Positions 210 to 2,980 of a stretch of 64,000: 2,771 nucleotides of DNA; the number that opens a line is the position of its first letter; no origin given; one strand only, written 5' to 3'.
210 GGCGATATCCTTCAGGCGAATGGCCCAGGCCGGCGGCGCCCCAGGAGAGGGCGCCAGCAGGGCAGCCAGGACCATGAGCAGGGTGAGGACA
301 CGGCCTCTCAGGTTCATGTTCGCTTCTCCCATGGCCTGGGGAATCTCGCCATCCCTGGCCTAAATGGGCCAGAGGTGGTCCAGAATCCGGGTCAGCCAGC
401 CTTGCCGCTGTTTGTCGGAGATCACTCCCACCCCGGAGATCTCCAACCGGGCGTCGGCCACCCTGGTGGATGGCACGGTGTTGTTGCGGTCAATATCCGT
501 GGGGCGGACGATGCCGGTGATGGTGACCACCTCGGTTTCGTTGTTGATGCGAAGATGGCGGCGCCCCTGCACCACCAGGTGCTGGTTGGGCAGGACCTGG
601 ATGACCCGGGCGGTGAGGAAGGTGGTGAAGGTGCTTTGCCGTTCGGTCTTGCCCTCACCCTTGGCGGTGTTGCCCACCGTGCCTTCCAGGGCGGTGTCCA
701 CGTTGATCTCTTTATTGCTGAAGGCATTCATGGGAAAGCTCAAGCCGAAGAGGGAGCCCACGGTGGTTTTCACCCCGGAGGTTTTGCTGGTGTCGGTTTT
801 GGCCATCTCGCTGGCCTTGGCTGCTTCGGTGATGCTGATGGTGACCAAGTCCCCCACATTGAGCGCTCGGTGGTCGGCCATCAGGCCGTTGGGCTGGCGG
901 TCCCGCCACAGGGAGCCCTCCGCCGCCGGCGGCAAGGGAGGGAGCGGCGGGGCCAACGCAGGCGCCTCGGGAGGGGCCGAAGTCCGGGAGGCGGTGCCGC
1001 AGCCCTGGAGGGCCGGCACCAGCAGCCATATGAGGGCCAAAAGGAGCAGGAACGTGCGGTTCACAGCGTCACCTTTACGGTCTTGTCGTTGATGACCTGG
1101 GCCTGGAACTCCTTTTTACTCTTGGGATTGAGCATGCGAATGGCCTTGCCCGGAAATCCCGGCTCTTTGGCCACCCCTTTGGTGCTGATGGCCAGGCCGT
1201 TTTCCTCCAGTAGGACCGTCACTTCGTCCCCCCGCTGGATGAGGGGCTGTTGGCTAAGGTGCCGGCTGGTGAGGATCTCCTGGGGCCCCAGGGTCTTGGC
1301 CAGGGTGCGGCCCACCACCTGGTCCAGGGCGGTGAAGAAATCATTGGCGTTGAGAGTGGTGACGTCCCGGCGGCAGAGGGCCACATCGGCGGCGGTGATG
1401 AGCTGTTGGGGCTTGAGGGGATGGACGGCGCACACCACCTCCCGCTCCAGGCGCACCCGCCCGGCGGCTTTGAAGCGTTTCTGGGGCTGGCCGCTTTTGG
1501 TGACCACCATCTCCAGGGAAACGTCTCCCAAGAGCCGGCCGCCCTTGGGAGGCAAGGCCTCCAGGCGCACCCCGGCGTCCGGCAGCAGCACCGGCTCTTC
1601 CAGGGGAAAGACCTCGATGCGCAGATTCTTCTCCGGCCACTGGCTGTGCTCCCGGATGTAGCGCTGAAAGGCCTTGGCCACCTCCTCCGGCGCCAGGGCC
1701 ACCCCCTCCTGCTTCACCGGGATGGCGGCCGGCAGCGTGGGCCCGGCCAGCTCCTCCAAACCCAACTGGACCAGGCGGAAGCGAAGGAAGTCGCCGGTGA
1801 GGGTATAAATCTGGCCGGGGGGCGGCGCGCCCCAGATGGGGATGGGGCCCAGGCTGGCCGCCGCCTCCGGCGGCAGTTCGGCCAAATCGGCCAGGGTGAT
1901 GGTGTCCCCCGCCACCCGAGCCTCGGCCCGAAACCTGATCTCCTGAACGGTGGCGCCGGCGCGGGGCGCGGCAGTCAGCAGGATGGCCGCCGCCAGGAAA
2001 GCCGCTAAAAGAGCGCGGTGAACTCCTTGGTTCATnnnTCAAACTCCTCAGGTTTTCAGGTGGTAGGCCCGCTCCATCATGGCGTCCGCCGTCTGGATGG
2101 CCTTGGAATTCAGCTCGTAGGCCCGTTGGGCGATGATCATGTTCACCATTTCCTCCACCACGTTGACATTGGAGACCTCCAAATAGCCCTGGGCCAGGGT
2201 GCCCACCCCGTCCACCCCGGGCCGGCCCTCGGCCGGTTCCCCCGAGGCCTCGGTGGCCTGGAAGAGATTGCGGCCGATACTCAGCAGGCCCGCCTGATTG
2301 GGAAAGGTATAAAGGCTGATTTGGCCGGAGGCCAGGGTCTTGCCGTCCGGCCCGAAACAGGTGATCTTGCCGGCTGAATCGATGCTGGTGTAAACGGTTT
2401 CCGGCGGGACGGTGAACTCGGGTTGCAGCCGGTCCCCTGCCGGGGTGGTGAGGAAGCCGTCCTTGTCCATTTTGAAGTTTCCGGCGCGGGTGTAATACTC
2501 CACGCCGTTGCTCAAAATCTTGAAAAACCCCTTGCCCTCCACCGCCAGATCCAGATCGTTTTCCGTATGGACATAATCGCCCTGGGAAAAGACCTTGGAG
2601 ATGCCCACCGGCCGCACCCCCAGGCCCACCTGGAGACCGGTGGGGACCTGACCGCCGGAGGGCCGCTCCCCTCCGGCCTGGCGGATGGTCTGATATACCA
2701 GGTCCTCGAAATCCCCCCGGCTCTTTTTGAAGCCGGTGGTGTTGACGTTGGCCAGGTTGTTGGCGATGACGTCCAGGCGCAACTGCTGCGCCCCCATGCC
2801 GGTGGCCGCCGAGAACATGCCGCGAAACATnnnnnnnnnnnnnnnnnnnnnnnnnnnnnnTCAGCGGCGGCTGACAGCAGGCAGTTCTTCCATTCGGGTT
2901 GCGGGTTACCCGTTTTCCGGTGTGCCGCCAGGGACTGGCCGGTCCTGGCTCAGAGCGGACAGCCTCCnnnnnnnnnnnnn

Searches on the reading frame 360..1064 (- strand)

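Call 27: search_protein_families(library=pfam, proteins=[window:360-1064:-], max_evalue=0.00001)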
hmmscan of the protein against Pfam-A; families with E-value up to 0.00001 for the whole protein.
window:360-1064:- (234 aa): 1 family
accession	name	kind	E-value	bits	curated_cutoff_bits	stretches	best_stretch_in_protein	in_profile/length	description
PF02107.21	FlgH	-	2.5e-57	193.7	27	1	47-233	2-172/172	Flagellar L-ring protein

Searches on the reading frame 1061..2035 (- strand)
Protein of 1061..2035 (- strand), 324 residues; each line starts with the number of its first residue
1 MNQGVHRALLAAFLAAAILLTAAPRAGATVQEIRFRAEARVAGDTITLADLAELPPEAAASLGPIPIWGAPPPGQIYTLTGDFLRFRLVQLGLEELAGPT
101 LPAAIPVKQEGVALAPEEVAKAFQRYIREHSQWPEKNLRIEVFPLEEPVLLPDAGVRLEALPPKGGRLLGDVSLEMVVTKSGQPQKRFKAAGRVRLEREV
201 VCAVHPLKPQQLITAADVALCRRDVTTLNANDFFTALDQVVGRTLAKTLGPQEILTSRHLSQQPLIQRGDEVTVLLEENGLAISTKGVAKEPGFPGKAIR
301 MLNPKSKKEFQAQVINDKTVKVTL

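Call 27: search_protein_families(library=pfam, proteins=[window:1061-2035:-], max_evalue=0.00001)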
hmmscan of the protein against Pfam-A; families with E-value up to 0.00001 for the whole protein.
window:1061-2035:- (324 aa): 2 families
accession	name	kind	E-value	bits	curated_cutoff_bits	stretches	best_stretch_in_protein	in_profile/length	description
PF13144.11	ChapFlgA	-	2.7e-28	98.9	23.8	1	199-322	2-122/122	Chaperone for flagella basal body P-ring formation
PF08666.17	SAF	-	1.4e-08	35.6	21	1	199-260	2-62/63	SAF domain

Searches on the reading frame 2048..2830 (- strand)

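Call 27: search_protein_families(library=pfam, proteins=[window:2048-2830:-], max_evalue=0.00001)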
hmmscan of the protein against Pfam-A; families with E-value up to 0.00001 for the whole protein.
window:2048-2830:- (260 aa): 3 families
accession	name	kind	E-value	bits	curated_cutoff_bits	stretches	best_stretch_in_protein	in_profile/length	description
PF06429.18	Flg_bbr_C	-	2.3e-22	78.7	23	1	213-255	1-43/46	Flagellar basal body rod FlgEFG protein C-terminal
PF22692.1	LlgE_F_G_D1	-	4.1e-18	65.7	27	1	96-157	1-63/64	Flagellar hook protein FlgE/F/G D1 domain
PF00460.25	Flg_bb_rod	-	4.8e-12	46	20.7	1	7-35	3-31/31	Flagella basal body rod protein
